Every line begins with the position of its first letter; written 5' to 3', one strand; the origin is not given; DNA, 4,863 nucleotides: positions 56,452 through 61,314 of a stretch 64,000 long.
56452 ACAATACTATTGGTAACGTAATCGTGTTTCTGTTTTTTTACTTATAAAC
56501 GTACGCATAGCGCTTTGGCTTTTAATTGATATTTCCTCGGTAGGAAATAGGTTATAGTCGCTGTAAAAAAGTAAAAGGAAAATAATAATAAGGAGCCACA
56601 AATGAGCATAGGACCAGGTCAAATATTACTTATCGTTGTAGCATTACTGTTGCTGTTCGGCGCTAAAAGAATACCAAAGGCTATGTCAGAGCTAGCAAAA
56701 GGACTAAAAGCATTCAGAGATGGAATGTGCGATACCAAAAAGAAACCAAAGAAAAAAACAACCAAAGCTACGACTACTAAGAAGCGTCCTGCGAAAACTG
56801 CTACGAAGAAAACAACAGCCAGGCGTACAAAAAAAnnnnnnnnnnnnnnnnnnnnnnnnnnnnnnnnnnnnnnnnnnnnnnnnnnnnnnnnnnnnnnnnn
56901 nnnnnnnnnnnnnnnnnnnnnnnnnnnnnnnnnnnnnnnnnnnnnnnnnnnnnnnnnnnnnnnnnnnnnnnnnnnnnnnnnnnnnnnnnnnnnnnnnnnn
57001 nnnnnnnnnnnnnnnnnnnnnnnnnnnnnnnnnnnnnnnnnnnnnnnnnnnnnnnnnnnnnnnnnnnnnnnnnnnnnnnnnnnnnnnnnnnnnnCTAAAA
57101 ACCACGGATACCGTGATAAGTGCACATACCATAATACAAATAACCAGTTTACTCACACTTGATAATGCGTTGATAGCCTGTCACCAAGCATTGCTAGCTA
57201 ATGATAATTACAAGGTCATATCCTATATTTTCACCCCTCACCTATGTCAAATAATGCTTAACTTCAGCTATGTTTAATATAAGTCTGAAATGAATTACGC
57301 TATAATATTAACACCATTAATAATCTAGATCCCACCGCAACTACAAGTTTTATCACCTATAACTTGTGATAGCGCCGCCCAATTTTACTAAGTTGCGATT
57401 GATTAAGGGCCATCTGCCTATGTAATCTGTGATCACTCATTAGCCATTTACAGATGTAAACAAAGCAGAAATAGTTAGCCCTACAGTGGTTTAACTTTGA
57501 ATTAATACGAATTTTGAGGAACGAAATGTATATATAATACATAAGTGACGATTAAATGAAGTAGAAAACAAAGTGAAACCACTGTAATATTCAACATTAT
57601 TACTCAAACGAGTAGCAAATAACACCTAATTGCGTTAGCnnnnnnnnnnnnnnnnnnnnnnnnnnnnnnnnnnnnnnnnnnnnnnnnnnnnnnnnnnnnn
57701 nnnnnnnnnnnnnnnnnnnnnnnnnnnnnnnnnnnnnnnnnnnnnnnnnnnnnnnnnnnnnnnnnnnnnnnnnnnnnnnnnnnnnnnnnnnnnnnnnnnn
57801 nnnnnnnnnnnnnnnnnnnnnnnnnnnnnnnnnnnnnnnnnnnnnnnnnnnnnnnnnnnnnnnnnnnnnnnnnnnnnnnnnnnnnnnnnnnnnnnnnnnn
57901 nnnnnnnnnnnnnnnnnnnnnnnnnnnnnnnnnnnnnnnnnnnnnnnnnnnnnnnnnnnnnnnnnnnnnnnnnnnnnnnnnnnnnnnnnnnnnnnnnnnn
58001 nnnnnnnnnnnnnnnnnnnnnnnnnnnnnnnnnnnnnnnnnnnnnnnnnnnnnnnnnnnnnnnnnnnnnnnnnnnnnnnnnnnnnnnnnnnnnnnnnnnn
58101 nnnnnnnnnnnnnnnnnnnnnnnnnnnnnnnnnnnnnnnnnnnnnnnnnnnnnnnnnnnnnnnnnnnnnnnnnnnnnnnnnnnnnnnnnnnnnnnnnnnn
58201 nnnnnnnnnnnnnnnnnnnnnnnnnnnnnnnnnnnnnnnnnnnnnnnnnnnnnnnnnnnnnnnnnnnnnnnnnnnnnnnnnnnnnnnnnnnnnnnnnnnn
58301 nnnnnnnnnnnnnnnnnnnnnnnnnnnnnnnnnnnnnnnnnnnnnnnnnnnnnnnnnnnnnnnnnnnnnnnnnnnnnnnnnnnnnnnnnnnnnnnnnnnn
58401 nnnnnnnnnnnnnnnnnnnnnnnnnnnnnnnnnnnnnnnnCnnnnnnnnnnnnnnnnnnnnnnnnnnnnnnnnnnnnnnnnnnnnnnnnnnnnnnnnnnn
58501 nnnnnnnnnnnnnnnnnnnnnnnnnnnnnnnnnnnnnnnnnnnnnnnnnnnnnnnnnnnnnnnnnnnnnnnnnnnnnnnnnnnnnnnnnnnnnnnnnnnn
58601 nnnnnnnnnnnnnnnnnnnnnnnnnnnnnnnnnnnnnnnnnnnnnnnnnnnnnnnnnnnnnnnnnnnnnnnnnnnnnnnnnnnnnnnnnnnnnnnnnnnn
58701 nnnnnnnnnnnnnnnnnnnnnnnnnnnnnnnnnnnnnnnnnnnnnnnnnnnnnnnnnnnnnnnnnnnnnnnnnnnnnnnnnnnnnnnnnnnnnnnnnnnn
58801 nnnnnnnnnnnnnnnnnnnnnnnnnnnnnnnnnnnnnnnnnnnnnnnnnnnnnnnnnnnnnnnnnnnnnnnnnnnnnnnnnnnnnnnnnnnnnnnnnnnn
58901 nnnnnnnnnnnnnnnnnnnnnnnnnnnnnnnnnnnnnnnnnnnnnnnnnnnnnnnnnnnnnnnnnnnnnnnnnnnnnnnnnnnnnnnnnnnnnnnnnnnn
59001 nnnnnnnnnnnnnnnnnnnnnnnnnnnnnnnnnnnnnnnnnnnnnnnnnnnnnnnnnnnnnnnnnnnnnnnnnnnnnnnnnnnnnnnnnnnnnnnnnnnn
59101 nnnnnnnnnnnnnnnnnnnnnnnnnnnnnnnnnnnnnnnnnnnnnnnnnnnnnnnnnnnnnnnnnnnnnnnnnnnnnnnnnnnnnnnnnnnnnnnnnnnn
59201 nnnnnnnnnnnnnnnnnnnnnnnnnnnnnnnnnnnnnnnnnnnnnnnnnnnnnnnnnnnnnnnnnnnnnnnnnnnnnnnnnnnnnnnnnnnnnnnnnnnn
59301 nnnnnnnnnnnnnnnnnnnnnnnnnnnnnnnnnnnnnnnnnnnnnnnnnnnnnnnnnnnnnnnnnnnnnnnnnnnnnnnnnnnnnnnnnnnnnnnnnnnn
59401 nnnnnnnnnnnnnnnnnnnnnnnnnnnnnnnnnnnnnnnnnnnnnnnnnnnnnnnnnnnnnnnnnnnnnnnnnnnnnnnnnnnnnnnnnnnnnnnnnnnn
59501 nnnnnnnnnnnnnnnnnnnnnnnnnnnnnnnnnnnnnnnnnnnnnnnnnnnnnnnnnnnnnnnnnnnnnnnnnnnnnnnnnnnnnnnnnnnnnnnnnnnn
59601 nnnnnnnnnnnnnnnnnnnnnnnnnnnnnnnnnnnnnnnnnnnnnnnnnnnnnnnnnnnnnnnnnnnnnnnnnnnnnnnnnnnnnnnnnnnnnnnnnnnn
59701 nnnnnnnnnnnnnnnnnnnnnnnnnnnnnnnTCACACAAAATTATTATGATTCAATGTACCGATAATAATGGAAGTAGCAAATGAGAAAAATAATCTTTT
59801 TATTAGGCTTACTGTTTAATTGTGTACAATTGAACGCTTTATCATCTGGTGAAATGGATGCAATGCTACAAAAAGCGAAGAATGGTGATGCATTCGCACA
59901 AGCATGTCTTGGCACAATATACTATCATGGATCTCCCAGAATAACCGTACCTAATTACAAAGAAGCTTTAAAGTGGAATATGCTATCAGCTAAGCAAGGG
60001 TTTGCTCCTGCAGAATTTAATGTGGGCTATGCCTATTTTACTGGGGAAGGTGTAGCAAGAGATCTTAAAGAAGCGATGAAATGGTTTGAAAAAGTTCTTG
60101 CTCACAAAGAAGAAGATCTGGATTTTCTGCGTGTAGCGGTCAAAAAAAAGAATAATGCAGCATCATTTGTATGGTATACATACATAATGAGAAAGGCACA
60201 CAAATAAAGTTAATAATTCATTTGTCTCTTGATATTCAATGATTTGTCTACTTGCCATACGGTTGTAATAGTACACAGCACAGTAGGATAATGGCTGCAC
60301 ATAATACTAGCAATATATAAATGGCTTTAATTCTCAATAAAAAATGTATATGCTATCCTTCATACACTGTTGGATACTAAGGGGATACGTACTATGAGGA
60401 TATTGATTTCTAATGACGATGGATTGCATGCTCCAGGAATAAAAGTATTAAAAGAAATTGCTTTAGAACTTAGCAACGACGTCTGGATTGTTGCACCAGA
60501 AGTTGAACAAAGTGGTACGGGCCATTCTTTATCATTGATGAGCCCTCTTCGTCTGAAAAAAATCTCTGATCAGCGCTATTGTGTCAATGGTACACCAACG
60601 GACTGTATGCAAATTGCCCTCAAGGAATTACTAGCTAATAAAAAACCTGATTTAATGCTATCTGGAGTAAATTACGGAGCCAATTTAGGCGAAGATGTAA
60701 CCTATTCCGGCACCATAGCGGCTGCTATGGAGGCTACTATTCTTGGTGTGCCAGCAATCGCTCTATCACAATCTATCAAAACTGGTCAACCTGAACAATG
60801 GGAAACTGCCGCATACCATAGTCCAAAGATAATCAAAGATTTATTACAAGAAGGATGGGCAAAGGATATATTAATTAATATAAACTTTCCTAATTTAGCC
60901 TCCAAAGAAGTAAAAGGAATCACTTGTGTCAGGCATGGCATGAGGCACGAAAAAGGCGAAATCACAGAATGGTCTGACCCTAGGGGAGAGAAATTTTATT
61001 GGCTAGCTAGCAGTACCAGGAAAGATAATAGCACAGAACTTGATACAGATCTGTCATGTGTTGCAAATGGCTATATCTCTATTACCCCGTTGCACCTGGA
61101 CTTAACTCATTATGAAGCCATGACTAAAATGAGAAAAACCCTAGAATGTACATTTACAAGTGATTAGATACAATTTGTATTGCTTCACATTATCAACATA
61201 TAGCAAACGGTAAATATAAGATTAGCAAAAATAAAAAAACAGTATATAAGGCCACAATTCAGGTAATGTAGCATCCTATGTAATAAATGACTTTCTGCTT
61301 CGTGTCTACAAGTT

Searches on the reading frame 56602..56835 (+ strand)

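Call 19: search_protein_families(library=pfam, proteins=[window:56602-56835:+])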
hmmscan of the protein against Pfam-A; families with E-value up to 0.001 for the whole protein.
window:56602-56835:+ (78 aa): 1 family
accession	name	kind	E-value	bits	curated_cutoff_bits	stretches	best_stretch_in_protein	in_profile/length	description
PF02416.21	TatA_B_E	-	4e-08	32.8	21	1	3-50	1-48/53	mttA/Hcf106 family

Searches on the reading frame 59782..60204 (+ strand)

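Call 19: search_protein_families(library=pfam, proteins=[window:59782-60204:+])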
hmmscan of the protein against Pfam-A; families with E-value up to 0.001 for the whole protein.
window:59782-60204:+ (141 aa): 1 family
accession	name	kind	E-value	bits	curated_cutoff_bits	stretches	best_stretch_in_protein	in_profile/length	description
PF08238.18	Sel1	-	2.3e-12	47.4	30.7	1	75-104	1-30/36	Sel1 repeat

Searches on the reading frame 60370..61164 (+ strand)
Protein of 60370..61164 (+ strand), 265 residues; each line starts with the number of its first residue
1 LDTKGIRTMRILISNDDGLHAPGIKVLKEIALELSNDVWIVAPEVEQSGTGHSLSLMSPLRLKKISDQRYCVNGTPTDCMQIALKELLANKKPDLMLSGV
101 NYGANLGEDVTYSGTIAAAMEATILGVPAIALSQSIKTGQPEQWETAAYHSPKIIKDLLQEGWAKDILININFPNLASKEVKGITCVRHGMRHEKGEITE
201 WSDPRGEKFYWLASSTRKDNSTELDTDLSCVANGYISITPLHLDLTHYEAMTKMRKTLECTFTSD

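Call 19: search_protein_families(library=pfam, proteins=[window:60370-61164:+])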
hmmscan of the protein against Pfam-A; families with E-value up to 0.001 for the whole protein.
window:60370-61164:+ (265 aa): 1 family
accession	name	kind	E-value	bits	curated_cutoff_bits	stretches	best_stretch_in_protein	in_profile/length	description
PF01975.23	SurE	-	3.6e-62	210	22.1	1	11-194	1-187/189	Survival protein SurE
